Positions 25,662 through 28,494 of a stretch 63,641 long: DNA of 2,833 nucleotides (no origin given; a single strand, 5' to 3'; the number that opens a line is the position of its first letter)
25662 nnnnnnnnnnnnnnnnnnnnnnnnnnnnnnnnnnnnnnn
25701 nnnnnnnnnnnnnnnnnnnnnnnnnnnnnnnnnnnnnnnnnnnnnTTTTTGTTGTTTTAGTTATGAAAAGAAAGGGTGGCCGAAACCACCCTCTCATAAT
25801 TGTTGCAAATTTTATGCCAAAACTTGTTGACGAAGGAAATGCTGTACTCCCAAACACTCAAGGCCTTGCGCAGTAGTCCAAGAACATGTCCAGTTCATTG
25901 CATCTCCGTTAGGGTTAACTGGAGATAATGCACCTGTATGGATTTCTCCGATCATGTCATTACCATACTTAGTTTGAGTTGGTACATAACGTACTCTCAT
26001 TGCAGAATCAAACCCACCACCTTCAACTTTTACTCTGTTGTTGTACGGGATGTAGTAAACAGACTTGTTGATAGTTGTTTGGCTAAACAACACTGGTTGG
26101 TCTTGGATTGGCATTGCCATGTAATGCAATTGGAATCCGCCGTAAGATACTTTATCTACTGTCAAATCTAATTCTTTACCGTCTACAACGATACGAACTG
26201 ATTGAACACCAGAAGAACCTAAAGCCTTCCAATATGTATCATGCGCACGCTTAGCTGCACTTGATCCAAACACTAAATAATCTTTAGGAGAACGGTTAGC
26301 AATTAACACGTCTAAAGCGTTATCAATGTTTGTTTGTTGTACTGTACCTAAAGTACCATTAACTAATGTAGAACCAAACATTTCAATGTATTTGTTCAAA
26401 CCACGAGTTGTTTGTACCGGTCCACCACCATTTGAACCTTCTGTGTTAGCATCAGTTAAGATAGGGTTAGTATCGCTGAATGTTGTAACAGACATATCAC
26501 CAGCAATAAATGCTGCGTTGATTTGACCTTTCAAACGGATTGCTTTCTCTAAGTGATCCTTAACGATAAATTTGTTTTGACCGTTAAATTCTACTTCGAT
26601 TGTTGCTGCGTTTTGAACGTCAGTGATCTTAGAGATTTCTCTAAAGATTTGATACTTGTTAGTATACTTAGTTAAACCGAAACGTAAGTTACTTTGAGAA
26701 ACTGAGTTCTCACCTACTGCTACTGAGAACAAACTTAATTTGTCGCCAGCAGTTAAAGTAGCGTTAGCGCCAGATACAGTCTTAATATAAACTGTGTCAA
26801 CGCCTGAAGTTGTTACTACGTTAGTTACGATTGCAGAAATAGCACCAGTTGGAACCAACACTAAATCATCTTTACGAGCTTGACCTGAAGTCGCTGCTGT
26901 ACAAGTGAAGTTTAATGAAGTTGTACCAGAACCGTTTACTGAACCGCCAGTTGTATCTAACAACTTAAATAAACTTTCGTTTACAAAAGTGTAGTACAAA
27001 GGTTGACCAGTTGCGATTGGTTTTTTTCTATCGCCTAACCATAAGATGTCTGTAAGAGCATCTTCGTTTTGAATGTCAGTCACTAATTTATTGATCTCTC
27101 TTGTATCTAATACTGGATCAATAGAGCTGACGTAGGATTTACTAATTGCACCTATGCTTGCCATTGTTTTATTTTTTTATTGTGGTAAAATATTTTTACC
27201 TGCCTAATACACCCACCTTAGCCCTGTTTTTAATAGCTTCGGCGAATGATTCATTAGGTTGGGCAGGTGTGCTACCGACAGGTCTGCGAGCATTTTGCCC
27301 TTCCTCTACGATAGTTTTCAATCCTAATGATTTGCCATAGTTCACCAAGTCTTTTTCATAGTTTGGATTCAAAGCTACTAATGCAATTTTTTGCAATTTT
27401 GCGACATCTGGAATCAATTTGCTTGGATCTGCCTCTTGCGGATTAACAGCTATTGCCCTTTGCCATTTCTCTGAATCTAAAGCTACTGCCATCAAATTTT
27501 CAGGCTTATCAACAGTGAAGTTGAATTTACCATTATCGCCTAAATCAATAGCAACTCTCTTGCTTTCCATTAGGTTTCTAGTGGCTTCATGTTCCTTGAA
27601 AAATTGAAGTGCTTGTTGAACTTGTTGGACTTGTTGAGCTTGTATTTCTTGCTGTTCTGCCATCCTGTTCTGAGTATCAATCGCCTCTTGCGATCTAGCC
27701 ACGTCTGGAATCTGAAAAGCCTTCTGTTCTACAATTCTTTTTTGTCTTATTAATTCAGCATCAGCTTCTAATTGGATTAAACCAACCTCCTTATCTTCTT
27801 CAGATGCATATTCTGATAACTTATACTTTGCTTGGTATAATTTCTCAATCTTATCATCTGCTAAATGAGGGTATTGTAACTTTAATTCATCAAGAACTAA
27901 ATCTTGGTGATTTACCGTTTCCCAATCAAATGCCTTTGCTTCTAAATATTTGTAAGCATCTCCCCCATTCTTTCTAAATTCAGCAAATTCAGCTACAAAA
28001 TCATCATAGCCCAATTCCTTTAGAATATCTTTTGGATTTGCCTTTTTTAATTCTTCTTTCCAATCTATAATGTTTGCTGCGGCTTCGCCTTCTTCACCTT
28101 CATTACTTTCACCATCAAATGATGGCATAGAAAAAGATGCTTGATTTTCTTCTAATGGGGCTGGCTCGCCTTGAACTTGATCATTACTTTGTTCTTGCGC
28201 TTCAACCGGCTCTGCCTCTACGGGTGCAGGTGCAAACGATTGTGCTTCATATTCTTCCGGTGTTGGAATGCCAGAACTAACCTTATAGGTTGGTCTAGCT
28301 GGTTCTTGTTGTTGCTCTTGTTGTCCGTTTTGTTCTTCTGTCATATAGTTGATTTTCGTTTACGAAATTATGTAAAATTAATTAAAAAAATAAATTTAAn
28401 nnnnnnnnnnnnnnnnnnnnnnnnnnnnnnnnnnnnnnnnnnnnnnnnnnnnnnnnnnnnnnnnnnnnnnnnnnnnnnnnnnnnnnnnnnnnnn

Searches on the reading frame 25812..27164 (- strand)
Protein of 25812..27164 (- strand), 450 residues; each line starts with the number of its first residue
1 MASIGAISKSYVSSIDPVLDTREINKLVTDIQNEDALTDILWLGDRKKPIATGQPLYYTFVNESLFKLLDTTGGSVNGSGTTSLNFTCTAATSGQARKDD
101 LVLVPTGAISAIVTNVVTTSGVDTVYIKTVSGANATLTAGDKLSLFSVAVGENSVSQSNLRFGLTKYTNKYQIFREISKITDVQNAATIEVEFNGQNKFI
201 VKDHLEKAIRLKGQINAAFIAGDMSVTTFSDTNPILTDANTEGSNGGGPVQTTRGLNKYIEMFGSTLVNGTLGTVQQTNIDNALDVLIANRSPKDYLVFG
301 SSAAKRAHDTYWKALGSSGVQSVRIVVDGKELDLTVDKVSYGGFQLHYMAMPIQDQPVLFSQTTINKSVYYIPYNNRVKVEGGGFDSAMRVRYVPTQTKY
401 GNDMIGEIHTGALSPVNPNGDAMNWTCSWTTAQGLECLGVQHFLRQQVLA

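Call 3: search_protein_families(library=pfam, proteins=[window:25812-27164:-], max_evalue=1)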
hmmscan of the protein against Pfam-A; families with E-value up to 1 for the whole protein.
window:25812-27164:- (450 aa): 0 families

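Call 4: search_protein_families(library=phrogs, proteins=[window:25812-27164:-], max_evalue=0.01)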
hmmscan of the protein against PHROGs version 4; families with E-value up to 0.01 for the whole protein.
window:25812-27164:- (450 aa): 0 families

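Call 9: search_dna_similar(query=window:25812-27164:-, collection=phages, mode=protein, max_rows=30, max_evalue=0.001)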
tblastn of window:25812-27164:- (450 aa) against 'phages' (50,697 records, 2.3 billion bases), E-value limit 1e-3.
No match.

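Call 84: search_protein_families(library=ncbifam, proteins=[window:25812-27164:-], max_evalue=0.01)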
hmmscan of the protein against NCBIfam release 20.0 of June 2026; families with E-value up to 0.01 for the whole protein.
window:25812-27164:- (450 aa): 0 families

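Call 104: find_homologous_proteins(query=window:25812-27164:-, max_evalue=0.001)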
Query window:25812-27164:- (450 aa): 330 proteins with E <= 0.001 among 8000 candidates; the best 120 are listed.
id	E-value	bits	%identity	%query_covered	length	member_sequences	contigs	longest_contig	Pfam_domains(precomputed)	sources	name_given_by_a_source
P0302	2.8e-288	974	97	100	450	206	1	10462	PF17236.9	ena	-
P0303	1.2e-268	909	90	100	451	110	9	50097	PF17236.9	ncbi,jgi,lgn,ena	jgi:hypothetical protein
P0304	2.0e-266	902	89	100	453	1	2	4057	PF17236.9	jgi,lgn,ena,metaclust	metaclust:\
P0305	4.2e-261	884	88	100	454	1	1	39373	PF17236.9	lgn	-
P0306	1.5e-258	876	87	99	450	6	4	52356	PF17236.9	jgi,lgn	-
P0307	9.0e-253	857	88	100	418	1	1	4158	-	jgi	-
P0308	4.2e-208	710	72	99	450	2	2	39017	PF17236.9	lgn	-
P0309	5.6e-207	706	72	100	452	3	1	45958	PF17236.9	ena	-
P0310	7.9e-207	705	72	99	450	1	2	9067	PF17236.9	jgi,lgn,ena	jgi:hypothetical protein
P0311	9.9e-207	705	72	99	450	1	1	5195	PF17236.9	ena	-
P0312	1.1e-206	705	72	99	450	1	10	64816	PF17236.9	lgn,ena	-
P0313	1.3e-206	705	72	99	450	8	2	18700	PF17236.9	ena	-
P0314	2.6e-206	704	72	99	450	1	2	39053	PF17236.9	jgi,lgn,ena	jgi:hypothetical protein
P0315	3.6e-206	703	72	99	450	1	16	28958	PF17236.9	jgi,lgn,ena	-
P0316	4.1e-206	703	72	99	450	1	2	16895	PF17236.9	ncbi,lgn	-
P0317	5.7e-206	702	72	99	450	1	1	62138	PF17236.9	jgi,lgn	jgi:hypothetical protein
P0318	9.0e-206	702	72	99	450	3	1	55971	PF17236.9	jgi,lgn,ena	jgi:hypothetical protein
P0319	1.0e-205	702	72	99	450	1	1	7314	PF17236.9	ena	-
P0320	2.3e-205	700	72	99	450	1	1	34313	PF17236.9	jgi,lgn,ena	jgi:hypothetical protein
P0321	3.3e-201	687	70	100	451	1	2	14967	PF17236.9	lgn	-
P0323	7.9e-199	679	70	100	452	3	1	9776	PF17236.9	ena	-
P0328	2.0e-192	658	68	100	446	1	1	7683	PF17236.9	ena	-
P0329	5.3e-192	656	67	100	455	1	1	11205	PF17236.9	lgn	-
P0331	3.1e-186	637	65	100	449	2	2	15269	PF17236.9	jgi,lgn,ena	-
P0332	3.2e-182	624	64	100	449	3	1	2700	PF17236.9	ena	-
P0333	3.9e-182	624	64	100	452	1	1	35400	PF17236.9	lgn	-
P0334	1.7e-181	622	64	99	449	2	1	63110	PF17236.9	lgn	-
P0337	6.3e-181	620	63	100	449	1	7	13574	PF17236.9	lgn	-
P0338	3.1e-180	618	63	100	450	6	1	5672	PF17236.9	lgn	-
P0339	3.3e-180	618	63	100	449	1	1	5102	PF17236.9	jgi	-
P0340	5.3e-180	617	64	99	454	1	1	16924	PF17236.9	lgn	-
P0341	6.3e-180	617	63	100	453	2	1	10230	PF17236.9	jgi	jgi:hypothetical protein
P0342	8.9e-179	613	63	100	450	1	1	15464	PF17236.9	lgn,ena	-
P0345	6.7e-178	610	64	100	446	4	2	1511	PF17236.9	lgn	-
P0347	3.6e-177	608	63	100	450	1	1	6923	PF17236.9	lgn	-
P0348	4.1e-177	607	62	100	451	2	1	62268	PF17236.9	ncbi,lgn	-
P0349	5.9e-176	604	63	100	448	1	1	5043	PF17236.9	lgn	-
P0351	1.2e-174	599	63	100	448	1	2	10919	PF17236.9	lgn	-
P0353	6.7e-173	594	62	100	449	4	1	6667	PF17236.9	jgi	jgi:hypothetical protein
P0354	2.1e-172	592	60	100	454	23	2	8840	PF17236.9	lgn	-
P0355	2.1e-171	589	62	100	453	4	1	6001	PF17236.9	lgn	-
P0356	5.0e-170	584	62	100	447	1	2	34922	PF17236.9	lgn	-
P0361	3.2e-167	575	60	100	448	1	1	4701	PF17236.9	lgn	-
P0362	3.7e-167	575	62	100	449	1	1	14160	PF17236.9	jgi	jgi:hypothetical protein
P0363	1.9e-166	572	60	100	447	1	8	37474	PF17236.9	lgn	-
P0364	2.9e-166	572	60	100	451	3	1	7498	PF17236.9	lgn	-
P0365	1.2e-165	570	59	100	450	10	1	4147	PF17236.9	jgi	jgi:hypothetical protein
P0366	1.2e-165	570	60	100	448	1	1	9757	PF17236.9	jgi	jgi:hypothetical protein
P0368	1.8e-165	569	60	100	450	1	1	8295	PF17236.9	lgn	-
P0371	2.9e-165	568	59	100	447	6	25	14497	PF17236.9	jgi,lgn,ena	-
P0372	1.3e-164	566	60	100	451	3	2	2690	PF17236.9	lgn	-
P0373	1.8e-164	566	61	100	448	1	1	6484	PF17236.9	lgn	-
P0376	4.0e-164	565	59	100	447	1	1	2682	PF17236.9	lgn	-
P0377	5.5e-164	564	58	99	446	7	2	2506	PF17236.9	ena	-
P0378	7.9e-164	564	60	100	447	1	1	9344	PF17236.9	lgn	-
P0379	1.6e-163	563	60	100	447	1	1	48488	PF17236.9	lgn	-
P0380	1.6e-163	563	60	100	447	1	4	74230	PF17236.9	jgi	jgi:hypothetical protein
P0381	2.3e-163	562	59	100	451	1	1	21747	PF17236.9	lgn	-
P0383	5.2e-163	561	58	99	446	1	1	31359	PF17236.9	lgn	-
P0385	7.9e-163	560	60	100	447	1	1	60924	PF17236.9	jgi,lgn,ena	-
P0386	8.1e-163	560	60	100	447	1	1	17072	PF17236.9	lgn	-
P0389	2.7e-162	559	59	99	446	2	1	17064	PF17236.9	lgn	-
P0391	5.6e-162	558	58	100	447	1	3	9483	PF17236.9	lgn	-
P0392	1.3e-161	556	58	100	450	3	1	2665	PF17236.9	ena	-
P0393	1.6e-161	556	58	100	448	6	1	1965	PF17236.9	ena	-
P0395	2.5e-161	555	58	100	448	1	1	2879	PF17236.9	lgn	-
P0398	3.5e-161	555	59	100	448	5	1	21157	PF17236.9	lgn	-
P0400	9.6e-161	553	58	100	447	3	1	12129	PF17236.9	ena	-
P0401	1.3e-160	553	60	100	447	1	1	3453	PF17236.9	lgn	-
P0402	2.0e-160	552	59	100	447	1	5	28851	PF17236.9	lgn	-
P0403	2.3e-160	552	59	100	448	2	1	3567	PF17236.9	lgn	-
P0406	6.0e-160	551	58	100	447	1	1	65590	PF17236.9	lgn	-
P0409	1.0e-159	550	59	100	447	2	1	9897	PF17236.9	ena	-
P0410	1.5e-159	550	58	100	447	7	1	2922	PF17236.9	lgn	-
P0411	2.1e-159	549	60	98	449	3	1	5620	PF17236.9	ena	-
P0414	3.5e-159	548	60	99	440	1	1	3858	PF17236.9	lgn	-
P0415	3.5e-159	548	58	97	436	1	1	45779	PF17236.9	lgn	-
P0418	6.3e-159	548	59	100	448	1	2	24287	PF17236.9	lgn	-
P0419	7.3e-159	547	59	99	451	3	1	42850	PF17236.9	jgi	-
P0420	1.8e-158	546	59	100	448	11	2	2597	PF17236.9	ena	-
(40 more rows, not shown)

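Call 105: find_encoding_contigs(protein=P0334, flank=10000, max_places=1)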
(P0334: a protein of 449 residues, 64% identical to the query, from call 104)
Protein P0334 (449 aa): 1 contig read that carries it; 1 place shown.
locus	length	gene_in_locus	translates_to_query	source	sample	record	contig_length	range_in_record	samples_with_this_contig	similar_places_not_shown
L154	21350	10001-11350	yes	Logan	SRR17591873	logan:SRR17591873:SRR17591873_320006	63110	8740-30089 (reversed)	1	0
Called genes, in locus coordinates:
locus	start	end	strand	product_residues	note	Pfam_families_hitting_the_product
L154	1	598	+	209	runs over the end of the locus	PF01755:Glyco_transf_25 (faint)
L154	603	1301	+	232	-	PF00535:Glycos_transf_2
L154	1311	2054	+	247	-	PF01531:Glyco_transf_11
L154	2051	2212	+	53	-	-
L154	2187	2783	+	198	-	PF13578:Methyltransf_24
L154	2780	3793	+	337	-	PF01370:Epimerase, PF16363:GDP_Man_Dehyd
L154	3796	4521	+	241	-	PF05050:Methyltransf_21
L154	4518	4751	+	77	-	-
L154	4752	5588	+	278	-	PF03016:Exostosin_GT47, PF24785:RXYLT1_C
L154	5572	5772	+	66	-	-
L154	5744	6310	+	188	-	-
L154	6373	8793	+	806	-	-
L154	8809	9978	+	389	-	-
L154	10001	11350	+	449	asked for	PF17236:SU10_MCP (weak)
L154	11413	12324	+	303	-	-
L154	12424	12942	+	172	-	-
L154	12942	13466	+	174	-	-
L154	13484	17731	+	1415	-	-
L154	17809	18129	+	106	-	-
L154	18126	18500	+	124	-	-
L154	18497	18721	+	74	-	PF16559:GIT_CC (weak)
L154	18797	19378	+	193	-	-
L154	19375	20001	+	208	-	-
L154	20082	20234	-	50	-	-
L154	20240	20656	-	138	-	PF04448:DUF551 (weak)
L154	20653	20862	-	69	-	-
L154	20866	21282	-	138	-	-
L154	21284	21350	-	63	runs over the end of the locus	-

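Call 106: find_encoding_contigs(protein=P0380, flank=10000, max_places=1)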
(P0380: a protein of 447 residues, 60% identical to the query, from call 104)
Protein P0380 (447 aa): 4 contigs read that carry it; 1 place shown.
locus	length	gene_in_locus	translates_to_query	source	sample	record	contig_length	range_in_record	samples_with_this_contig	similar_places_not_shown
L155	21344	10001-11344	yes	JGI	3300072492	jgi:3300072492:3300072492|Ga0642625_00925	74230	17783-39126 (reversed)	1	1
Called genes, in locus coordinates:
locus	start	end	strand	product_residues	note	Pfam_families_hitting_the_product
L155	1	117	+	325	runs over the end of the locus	PF01073:3Beta_HSD (weak), PF01370:Epimerase, PF05368:NmrA (faint), PF16363:GDP_Man_Dehyd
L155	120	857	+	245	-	PF01531:Glyco_transf_11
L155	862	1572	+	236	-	-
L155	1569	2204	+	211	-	PF05637:Glyco_transf_34 (faint), PF03314:DUF273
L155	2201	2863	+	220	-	PF17836:PglD_N, PF00132:Hexapep (faint), PF25087:GMPPB_C (weak)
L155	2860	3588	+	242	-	PF05721:PhyH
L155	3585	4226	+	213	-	PF01041:DegT_DnrJ_EryC1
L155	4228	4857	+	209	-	PF05050:Methyltransf_21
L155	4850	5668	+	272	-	PF03016:Exostosin_GT47, PF24785:RXYLT1_C (weak)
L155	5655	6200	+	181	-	-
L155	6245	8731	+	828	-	-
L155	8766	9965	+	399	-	-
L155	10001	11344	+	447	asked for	PF17236:SU10_MCP (weak)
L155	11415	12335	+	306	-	-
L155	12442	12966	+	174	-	-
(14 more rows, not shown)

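Call 107: find_encoding_contigs(protein=P0406, flank=10000, max_places=1)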
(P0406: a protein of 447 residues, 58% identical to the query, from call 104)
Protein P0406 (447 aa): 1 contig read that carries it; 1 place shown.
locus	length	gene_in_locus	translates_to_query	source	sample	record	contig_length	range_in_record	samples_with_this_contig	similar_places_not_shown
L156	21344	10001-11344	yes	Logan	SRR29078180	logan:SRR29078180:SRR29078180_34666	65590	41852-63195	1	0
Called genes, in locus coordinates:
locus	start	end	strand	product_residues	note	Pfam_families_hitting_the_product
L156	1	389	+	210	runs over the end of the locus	PF01755:Glyco_transf_25 (faint)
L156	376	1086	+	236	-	PF00535:Glycos_transf_2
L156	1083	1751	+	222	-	-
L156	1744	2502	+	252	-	PF01531:Glyco_transf_11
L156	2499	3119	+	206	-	-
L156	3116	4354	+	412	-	PF13489:Methyltransf_23 (faint), PF05050:Methyltransf_21, PF05575:V_cholerae_RfbT (weak), PF13578:Methyltransf_24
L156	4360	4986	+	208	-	PF05050:Methyltransf_21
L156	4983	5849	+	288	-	PF03016:Exostosin_GT47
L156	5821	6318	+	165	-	-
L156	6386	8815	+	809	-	-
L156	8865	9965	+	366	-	-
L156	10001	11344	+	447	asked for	PF17236:SU10_MCP (weak)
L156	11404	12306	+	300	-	-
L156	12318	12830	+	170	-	-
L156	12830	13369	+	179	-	-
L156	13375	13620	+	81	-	-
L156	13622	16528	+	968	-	-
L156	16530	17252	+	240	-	PF00657:Lipase_GDSL (weak), PF13472:Lipase_GDSL_2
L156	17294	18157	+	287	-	PF14099:Polysacc_lyase, PF13385:Laminin_G_3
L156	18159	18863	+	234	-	-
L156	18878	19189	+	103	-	-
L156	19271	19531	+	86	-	-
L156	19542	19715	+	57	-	-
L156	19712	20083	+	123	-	-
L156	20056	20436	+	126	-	-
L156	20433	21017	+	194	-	-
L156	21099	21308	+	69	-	-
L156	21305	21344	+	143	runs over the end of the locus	-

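Call 117: predict_structure(alignment_id=A7)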
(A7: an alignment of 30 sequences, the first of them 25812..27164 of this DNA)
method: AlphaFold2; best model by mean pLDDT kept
length: 450 residues; sequences in the alignment: 30
mean_pLDDT: 51.5   pTM: 0.47
mean pLDDT of the five models: 51.5, 51.4, 49.0, 45.8, 45.2
residues with pLDDT >= 90: 14; 70-90: 122; 50-70: 62; < 50: 252
segments of 3 or more residues with pLDDT < 50: 1-66, 147-216, 222-254, 317-335, 376-438
pLDDT, mean of each block of 10 residues (from residue 1): 36 33 28 29 32 25 52 87 88 72 65 79 82 74 57 26 22 30 34 34 46 50 34 28 30 52 78 85 87 77 79 59 31 53 78 56 74 49 28 28 35 35 37 42 82
secondary structure, 60 per line:
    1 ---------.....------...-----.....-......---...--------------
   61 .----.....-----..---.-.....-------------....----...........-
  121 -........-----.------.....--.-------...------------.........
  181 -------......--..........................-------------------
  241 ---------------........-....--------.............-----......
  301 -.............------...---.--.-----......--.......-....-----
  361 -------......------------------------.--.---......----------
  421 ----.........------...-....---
elements in order: H10-14 H29-33 H35-40 E66-70 E83-87 E101-104 E109-119 E122-129 E142-146 E172-180 E188-193 E196-201 H202-221 H256-263 E265-268 H277-289 E295-300 H302-314 E321-323 E336-341 E344-350 H352-355 E368-373 E405-410 E425-433 E444-447

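Call 119: fold_search(model_id=the predicted structure, library=pdb)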
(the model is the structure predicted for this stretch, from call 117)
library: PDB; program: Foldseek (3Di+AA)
matches with E <= 10: 1097; with E <= 0.001: 23
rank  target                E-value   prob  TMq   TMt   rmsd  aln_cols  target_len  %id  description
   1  9in6_M                4.6e-11  1.00  0.30  0.33  22.5       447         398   13  Capsid of Vibrio cholerae phage mature VP1 (released 2024-08-14)
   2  7qoh_D                9.1e-10  1.00  0.30  0.30  23.6       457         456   10  Unique vertex of the phicrAss001 virion with C5 symmetry imposed (released 2023-03-29)
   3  7qoi_CA               1.1e-09  1.00  0.28  0.26  27.4       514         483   10  Unique vertex of the phicrAss001 virion (released 2023-03-29)
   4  7qoi_BA               5.0e-09  1.00  0.28  0.26  24.7       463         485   11  Unique vertex of the phicrAss001 virion (released 2023-03-29)
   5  7qof_A                6.6e-09  1.00  0.31  0.30  25.7       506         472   12  Icosahedral capsid of the phicrAss001 virion (released 2023-03-29)
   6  7qoi_CD               7.3e-09  1.00  0.29  0.29  23.9       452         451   10  Unique vertex of the phicrAss001 virion (released 2023-03-29)
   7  7qoh_A                8.2e-09  1.00  0.28  0.27  24.4       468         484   11  Unique vertex of the phicrAss001 virion with C5 symmetry imposed (released 2023-03-29)
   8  7qof_B                1.0e-08  1.00  0.29  0.27  25.3       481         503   11  Icosahedral capsid of the phicrAss001 virion (released 2023-03-29)
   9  9ukm_A                5.0e-07  1.00  0.30  0.30  25.7       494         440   10  Cryo-EM structure of bacteriophage P1 head (released 2025-10-22)
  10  9cul_M                3.8e-05  1.00  0.28  0.36  20.7       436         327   12  Bacteriophage PhiTE mature capsid (released 2025-04-16)
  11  9ncf_A                6.7e-05  1.00  0.30  0.35  19.2       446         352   11  Icosahedral capsid assembly of phage JohannRWettstein (Bas63) (released 2025-11-19)
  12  8t6r                  1.2e-04  1.00  0.29  0.39  19.2       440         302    9  Acinetobacter baumannii 118362 family 2A cargo-loaded encapsulin shell (released 2024-03-13)
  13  7z48_T                1.5e-04  1.00  0.31  0.39  18.7       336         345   12  Bottom part (C5) of bacteriophage SU10 capsid (released 2022-08-10)
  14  7z46_J                1.6e-04  1.00  0.30  0.37  19.2       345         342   11  Top part (C5) of bacteriophage SU10 capsid (released 2022-08-24)
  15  9cul_L                1.6e-04  1.00  0.26  0.34  19.0       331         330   11  Bacteriophage PhiTE mature capsid (released 2025-04-16)
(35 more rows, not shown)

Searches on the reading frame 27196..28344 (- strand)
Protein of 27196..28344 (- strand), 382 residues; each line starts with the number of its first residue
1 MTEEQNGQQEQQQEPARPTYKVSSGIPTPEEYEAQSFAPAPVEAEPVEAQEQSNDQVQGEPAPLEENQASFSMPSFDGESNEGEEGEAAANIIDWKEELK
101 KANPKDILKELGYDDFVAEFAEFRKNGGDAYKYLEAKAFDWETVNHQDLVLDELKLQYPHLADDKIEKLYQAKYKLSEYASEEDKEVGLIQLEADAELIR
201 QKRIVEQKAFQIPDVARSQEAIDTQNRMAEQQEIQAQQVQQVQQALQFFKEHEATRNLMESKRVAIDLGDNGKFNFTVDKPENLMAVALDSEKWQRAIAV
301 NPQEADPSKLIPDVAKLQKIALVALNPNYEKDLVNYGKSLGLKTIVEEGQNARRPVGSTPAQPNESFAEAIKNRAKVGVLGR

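Call 3: search_protein_families(library=pfam, proteins=[window:27196-28344:-], max_evalue=1)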
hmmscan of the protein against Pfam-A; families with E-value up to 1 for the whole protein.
window:27196-28344:- (382 aa): 0 families

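Call 4: search_protein_families(library=phrogs, proteins=[window:27196-28344:-], max_evalue=0.01)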
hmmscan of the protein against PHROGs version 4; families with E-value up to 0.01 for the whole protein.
window:27196-28344:- (382 aa): 0 families

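Call 34: search_protein_families(library=phrogs, proteins=[window:27196-28344:-], max_evalue=0.01)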
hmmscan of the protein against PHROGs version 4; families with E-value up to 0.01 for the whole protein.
window:27196-28344:- (382 aa): 0 families

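Call 84: search_protein_families(library=ncbifam, proteins=[window:27196-28344:-], max_evalue=0.01)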
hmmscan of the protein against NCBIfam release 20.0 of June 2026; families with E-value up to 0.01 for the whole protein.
window:27196-28344:- (382 aa): 0 families
